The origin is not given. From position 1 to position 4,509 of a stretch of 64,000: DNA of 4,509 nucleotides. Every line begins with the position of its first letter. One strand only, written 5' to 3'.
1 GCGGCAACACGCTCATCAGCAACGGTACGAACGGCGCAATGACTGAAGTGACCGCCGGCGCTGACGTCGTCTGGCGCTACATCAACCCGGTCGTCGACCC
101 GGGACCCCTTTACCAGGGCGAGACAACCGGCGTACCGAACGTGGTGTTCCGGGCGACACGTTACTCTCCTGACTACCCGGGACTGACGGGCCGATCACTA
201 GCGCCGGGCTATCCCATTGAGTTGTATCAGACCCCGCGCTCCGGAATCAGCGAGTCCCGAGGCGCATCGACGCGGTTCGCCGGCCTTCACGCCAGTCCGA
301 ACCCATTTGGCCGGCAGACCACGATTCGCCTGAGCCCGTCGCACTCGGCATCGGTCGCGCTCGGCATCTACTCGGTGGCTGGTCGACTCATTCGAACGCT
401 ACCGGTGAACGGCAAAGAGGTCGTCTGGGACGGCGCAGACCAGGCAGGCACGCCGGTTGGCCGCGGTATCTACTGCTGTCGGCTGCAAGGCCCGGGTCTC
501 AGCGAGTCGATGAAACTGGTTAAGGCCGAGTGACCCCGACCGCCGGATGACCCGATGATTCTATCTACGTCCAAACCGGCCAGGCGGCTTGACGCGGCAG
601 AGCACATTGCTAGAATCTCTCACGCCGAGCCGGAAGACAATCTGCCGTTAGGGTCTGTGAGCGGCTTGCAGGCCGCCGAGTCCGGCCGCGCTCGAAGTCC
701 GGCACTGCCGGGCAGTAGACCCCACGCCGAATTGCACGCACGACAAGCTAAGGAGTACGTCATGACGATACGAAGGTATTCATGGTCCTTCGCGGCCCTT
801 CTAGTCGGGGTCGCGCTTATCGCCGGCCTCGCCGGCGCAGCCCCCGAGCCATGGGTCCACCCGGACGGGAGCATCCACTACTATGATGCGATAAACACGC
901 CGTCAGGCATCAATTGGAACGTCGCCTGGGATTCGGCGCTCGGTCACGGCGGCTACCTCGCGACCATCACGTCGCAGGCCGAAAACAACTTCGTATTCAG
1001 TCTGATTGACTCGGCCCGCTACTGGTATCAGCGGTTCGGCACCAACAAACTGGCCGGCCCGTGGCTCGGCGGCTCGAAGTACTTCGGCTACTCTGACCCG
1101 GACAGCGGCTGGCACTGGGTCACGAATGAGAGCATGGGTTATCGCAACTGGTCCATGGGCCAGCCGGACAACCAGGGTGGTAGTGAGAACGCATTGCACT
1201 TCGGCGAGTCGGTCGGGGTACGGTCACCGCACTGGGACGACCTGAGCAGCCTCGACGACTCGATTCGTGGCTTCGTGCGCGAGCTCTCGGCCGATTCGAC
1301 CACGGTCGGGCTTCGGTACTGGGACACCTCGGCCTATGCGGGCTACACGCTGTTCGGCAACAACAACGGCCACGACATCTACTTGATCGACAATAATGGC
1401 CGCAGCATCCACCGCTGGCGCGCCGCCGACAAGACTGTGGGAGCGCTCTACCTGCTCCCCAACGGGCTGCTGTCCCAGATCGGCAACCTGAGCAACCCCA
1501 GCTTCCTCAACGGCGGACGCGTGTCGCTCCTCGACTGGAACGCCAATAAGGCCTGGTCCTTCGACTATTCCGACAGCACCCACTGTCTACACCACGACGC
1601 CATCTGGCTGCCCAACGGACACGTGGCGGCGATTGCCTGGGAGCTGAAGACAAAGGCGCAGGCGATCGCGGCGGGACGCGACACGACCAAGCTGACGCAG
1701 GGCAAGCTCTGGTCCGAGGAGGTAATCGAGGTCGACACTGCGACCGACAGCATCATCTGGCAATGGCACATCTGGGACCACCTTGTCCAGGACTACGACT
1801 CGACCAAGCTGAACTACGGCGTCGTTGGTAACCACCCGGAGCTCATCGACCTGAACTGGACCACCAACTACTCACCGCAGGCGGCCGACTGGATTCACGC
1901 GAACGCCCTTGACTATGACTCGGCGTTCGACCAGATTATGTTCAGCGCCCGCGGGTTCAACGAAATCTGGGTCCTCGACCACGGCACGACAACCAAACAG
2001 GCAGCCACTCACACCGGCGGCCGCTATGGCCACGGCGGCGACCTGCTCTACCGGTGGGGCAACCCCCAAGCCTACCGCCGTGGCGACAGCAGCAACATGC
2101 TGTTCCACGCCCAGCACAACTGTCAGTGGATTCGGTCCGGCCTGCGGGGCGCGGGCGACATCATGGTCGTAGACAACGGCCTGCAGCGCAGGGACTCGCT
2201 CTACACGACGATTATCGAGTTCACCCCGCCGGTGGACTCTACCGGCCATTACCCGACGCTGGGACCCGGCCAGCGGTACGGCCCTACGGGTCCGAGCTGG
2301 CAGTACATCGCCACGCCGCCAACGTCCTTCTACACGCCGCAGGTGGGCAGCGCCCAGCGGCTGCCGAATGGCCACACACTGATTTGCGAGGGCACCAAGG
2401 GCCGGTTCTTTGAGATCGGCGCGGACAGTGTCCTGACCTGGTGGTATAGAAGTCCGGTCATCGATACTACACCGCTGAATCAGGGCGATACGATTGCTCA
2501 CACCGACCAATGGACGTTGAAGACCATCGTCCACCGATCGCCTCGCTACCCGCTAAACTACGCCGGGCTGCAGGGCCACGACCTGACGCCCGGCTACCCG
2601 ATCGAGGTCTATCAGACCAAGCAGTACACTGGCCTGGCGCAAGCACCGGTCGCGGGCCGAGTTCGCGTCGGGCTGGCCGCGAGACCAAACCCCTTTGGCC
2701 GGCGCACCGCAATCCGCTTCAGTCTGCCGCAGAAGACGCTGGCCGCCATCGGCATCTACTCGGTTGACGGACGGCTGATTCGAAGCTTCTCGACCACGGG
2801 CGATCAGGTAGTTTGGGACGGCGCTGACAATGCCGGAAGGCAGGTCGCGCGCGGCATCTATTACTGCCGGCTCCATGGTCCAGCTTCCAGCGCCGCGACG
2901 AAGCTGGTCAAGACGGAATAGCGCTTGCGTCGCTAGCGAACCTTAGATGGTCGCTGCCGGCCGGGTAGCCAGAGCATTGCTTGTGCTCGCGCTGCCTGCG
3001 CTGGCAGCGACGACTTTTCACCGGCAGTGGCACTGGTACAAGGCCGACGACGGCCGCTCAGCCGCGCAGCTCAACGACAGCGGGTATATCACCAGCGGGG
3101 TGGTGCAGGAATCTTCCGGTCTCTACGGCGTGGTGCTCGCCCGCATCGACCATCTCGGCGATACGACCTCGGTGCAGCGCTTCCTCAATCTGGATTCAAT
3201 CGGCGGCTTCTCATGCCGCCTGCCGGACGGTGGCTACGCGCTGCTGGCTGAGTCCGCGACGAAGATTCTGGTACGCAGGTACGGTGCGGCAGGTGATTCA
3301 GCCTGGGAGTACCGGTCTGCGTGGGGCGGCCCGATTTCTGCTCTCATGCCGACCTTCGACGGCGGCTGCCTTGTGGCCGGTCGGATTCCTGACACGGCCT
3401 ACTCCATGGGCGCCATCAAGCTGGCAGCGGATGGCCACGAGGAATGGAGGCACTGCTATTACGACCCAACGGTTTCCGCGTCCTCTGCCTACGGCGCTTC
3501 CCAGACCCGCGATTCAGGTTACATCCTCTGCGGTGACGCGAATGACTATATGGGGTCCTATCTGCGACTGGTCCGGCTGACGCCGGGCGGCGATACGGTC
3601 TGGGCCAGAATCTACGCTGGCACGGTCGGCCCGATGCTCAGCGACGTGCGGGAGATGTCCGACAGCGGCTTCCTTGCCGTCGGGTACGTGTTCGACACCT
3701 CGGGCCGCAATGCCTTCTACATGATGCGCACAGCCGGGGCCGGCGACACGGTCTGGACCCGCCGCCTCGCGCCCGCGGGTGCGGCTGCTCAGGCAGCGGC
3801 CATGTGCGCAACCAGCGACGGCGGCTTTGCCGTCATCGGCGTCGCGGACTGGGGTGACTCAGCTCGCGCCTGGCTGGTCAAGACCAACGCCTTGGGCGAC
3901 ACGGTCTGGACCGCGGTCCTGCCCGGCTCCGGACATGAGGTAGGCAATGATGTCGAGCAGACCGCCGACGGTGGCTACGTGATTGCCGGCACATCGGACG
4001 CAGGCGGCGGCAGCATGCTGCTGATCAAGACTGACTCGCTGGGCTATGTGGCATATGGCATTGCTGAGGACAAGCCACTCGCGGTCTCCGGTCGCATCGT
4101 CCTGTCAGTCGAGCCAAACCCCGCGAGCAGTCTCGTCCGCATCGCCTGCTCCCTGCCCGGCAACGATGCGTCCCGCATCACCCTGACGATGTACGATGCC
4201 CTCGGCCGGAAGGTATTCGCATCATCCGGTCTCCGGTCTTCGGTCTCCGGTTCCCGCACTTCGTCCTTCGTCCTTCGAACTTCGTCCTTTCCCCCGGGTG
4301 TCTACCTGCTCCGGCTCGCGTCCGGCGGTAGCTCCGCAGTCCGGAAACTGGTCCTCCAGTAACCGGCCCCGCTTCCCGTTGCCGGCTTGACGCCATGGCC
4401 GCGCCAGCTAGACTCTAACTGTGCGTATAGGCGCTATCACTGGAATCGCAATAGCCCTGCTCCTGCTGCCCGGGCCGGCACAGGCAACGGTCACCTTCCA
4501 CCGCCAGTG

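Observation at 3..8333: Three paralogous T9SS cargo proteins combining a QPD-type C-type lectin domain with an ASST-like beta-propeller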

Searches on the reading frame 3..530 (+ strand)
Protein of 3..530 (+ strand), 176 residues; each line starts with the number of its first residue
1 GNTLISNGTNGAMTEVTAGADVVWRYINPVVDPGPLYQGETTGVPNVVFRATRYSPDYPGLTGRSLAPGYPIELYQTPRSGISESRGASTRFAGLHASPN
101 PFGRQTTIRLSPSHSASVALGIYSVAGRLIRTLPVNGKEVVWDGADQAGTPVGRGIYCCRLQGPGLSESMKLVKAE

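Call 4: search_protein_families(library=pfam, proteins=[window:3-530:+], max_evalue=0.1)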
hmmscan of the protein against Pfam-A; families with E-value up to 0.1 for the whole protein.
window:3-530:+ (176 aa): 2 families
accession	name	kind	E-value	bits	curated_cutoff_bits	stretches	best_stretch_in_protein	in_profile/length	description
PF13860.13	FlgD_ig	-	3e-05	24.3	27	1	107-158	13-70/79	FlgD Ig-like domain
PF18962.6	Por_Secre_tail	-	0.046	14.4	27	1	99-132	3-38/75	Secretion system C-terminal sorting domain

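Call 5: search_protein_families(library=ncbifam, proteins=[window:3-530:+], max_evalue=0.1)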
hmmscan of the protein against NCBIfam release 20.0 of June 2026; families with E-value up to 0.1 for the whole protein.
window:3-530:+ (176 aa): 6 families
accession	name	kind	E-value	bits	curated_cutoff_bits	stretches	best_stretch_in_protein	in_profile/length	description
TIGR04183.1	Por_Secre_tail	domain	1.7e-05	24.7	23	1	98-174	2-71/72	T9SS type A sorting domain-containing protein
NF033707.1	T9SS_sortase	equivalog_domain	0.00016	19.5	420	1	91-162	995-1076/1095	type IX secretion system sortase PorU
NF052228.1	T9SS_PorZ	equivalog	0.001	17.6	260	1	119-158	698-737/757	type IX secretion system anionic LPS delivery protein PorZ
NF052323.1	T9SSA_dep_M6i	equivalog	0.0016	16.5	600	1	99-162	962-1025/1043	T9SS-dependent M6-like inactivated metalloprotease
NF009453.0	PRK12813.1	equivalog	0.0039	16.8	264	1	103-162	110-172/223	flagellar basal body rod modification protein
NF005176.1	PRK06655.1-1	equivalog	0.065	13.1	230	1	108-164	90-150/197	flagellar hook assembly protein FlgD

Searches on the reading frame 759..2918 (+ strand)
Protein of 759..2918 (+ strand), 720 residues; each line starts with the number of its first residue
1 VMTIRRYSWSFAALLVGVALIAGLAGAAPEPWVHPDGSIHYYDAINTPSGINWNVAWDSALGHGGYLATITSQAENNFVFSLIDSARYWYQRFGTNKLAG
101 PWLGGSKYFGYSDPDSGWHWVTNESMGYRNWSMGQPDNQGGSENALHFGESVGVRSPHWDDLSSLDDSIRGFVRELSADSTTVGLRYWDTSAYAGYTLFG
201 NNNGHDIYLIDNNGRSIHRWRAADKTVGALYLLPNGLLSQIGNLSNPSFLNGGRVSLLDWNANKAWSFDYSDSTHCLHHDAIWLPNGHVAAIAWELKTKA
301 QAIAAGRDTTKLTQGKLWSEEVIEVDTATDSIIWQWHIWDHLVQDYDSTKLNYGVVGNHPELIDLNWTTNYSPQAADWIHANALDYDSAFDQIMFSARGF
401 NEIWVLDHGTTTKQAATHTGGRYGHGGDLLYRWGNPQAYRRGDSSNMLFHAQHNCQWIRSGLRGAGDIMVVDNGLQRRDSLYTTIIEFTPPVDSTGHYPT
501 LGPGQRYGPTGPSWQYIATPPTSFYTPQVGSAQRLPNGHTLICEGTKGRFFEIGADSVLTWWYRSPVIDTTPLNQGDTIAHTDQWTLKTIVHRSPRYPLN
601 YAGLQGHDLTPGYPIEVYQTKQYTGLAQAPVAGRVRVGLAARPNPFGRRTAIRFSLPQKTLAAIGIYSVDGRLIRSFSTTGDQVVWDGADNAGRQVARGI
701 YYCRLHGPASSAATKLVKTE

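Call 4: search_protein_families(library=pfam, proteins=[window:759-2918:+], max_evalue=0.1)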
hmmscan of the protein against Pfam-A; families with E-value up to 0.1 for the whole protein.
window:759-2918:+ (720 aa): 6 families
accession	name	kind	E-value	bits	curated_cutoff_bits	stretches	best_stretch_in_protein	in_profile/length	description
PF05935.17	Arylsulfotrans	-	9.9e-16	58.1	24.2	1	269-550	85-337/374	Arylsulfotransferase (ASST)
PF14269.12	Arylsulfotran_2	-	3e-07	30.6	27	1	521-563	256-298/301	Arylsulfotransferase (ASST)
PF00059.27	Lectin_C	-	0.0007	20.7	22.6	1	62-160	14-93/107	Lectin C-type domain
PF13860.13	FlgD_ig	-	0.0045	17.4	27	1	663-704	26-72/79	FlgD Ig-like domain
PF06482.17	Endostatin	-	0.04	14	29.4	1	663-706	88-129/170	Collagenase NC10 and Endostatin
PF02924.19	HDPD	-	0.074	13.6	29.1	0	671-711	36-76/116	Bacteriophage lambda head decoration protein D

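Call 5: search_protein_families(library=ncbifam, proteins=[window:759-2918:+], max_evalue=0.1)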
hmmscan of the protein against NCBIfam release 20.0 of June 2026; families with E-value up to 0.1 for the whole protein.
window:759-2918:+ (720 aa): 5 families
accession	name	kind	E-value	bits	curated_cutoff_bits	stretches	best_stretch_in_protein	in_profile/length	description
TIGR04183.1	Por_Secre_tail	domain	8.3e-06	25.7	23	1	643-718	3-71/72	T9SS type A sorting domain-containing protein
NF052228.1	T9SS_PorZ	equivalog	0.00033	19.2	260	1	662-702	697-737/757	type IX secretion system anionic LPS delivery protein PorZ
NF033707.1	T9SS_sortase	equivalog_domain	0.0014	16.3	420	1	641-706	1001-1076/1095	type IX secretion system sortase PorU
NF053608.1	Lsa66_OmpA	equivalog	0.011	14.2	700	1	670-708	187-229/581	fibronectin-binding adhesin Lsa66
NF052323.1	T9SSA_dep_M6i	equivalog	0.011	13.6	600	1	643-718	962-1038/1043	T9SS-dependent M6-like inactivated metalloprotease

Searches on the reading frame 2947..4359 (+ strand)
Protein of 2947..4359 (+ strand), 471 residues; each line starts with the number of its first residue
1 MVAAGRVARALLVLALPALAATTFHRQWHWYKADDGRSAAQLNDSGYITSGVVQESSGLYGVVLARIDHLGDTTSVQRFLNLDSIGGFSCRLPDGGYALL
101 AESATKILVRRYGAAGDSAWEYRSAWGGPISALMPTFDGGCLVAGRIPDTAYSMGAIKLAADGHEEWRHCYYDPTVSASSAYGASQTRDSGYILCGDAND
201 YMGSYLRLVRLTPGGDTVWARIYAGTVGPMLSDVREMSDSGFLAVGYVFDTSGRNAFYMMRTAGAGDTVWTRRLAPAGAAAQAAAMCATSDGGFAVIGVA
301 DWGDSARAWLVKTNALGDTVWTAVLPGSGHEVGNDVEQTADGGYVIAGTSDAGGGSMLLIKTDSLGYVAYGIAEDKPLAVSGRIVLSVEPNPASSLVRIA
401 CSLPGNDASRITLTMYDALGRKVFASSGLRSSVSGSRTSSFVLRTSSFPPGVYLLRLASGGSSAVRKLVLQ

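Call 4: search_protein_families(library=pfam, proteins=[window:2947-4359:+], max_evalue=0.1)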
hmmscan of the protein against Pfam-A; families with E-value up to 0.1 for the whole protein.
window:2947-4359:+ (471 aa): 2 families
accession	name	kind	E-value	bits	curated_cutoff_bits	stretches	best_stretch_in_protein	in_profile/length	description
PF18962.6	Por_Secre_tail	-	2.3e-08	34.7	27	1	390-469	3-74/75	Secretion system C-terminal sorting domain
PF09837.15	DUF2064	-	0.065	13.5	25.8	0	281-301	87-107/120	Uncharacterized protein conserved in bacteria (DUF2064)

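Call 5: search_protein_families(library=ncbifam, proteins=[window:2947-4359:+], max_evalue=0.1)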
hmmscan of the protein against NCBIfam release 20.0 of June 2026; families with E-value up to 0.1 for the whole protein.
window:2947-4359:+ (471 aa): 2 families
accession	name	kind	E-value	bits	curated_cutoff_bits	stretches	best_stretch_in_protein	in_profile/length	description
TIGR04183.1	Por_Secre_tail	domain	6e-08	32.6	23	1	390-471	3-72/72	T9SS type A sorting domain-containing protein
NF038113.1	T9SSA_dep_M36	equivalog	0.0083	14.3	885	1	388-470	795-868/869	T9SS-dependent M36 family metallopeptidase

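Call 80: predict_structure(alignment_id=A6)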
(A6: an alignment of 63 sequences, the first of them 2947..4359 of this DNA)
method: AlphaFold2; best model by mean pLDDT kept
length: 471 residues; sequences in the alignment: 63
mean_pLDDT: 90.1   pTM: 0.76
mean pLDDT of the five models: 90.1, 89.5, 89.0, 88.2, 88.0
residues with pLDDT >= 90: 353; 70-90: 72; 50-70: 34; < 50: 12
segments of 3 or more residues with pLDDT < 50: 372-381
pLDDT, mean of each block of 10 residues (from residue 1): 66 57 90 95 95 95 95 94 96 97 96 95 96 98 95 95 98 95 98 97 96 98 89 98 97 95 98 92 98 98 94 97 90 97 97 92 87 40 76 82 72 94 88 62 90 92 88 81
secondary structure, 60 per line:
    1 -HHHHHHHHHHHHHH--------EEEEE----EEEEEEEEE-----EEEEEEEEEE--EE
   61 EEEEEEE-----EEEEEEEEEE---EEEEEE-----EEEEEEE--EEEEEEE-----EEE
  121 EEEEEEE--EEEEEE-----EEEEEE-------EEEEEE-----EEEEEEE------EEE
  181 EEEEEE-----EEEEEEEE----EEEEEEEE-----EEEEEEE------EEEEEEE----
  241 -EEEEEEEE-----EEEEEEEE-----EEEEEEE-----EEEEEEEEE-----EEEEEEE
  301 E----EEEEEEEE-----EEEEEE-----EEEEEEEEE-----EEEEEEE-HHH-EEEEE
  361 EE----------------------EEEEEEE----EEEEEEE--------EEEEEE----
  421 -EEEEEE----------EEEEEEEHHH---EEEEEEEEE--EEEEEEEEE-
elements in order: H2-15 E24-28 E33-41 E47-56 E59-67 E73-82 E86-91 E97-103 E106-112 E118-127 E130-135 E141-146 E154-159 E165-171 E178-186 E192-199 E204-211 E217-223 E230-236 E242-249 E255-262 E268-274 E280-288 E294-301 E306-313 E319-324 E330-338 E344-350 E356-362 E385-391 E396-402 E411-416 E422-427 E438-444 E451-459 E462-470

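Call 82: fold_search(model_id=the predicted structure, library=pdb)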
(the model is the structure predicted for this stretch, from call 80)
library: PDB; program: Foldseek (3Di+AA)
matches with E <= 10: 1350; with E <= 0.001: 233
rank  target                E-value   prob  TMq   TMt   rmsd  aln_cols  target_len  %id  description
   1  7roo                  1.9e-16  1.00  0.63  0.47   3.5       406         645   14  Crystal structure of Friedel-Crafts alkylating enzyme CylK from Cylindospermum licheniforme with bromide (released 2022-03-23)
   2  7ron                  3.3e-16  1.00  0.63  0.48   3.5       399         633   14  Crystal structure of the Friedel-Crafts alkylating enzyme CylK from Cylindospermum licheniforme (released 2022-03-23)
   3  7fh6                  1.3e-15  1.00  0.61  0.45   4.3       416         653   14  Friedel-Crafts alkylation enzyme CylK (released 2022-02-16)
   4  7fh7                  1.8e-15  1.00  0.61  0.45   4.4       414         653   14  Friedel-Crafts alkylation enzyme CylK mutant Y37F (released 2022-02-16)
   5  7fh8                  7.1e-15  1.00  0.62  0.46   4.6       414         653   13  Friedel-Crafts alkylation enzyme CylK mutant H391A (released 2022-02-16)
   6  6rg2_A                3.4e-08  1.00  0.49  0.64   6.6       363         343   13  Photorhabdus laumondii lectin PLL2 in complex with 3-O-methyl-D-glucose (released 2020-07-01)
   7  8q83_C                6.3e-08  1.00  0.50  0.67   4.8       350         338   15  Photorhabdus laumondii lectin PLL5 in complex with alpha-methyl-fucoside (released 2025-03-05)
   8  6flu_A                6.3e-08  1.00  0.47  0.62   7.7       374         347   11  Photorhabdus asymbiotica lectin (PHL) in complex with synthetic C-fucoside (released 2019-02-06)
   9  6t96                  7.6e-08  1.00  0.48  0.62   8.0       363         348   13  Photorhabdus laumondii subsp. laumondii lectin PLL3 (released 2019-12-25)
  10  6rgg_B                8.7e-08  1.00  0.50  0.67   4.7       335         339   14  Photorhabdus laumondii lectin PLL2 in complex with O-methylated PGL-1-derived disaccharide (released 2020-07-01)
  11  8hmc_B                1.1e-07  1.00  0.43  0.19  14.4       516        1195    9  base module state 1 of Tetrahymena IFT-A (released 2023-06-14)
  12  6rg2_B                1.2e-07  1.00  0.49  0.65   6.9       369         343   14  Photorhabdus laumondii lectin PLL2 in complex with 3-O-methyl-D-glucose (released 2020-07-01)
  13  8q83_B                1.4e-07  1.00  0.47  0.61   9.3       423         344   13  Photorhabdus laumondii lectin PLL5 in complex with alpha-methyl-fucoside (released 2025-03-05)
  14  8q83_D                1.5e-07  1.00  0.51  0.68   4.8       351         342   16  Photorhabdus laumondii lectin PLL5 in complex with alpha-methyl-fucoside (released 2025-03-05)
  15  1eut                  2.0e-07  1.00  0.43  0.35  15.2       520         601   12  SIALIDASE, LARGE 68KD FORM, COMPLEXED WITH GALACTOSE (released 1997-01-11)
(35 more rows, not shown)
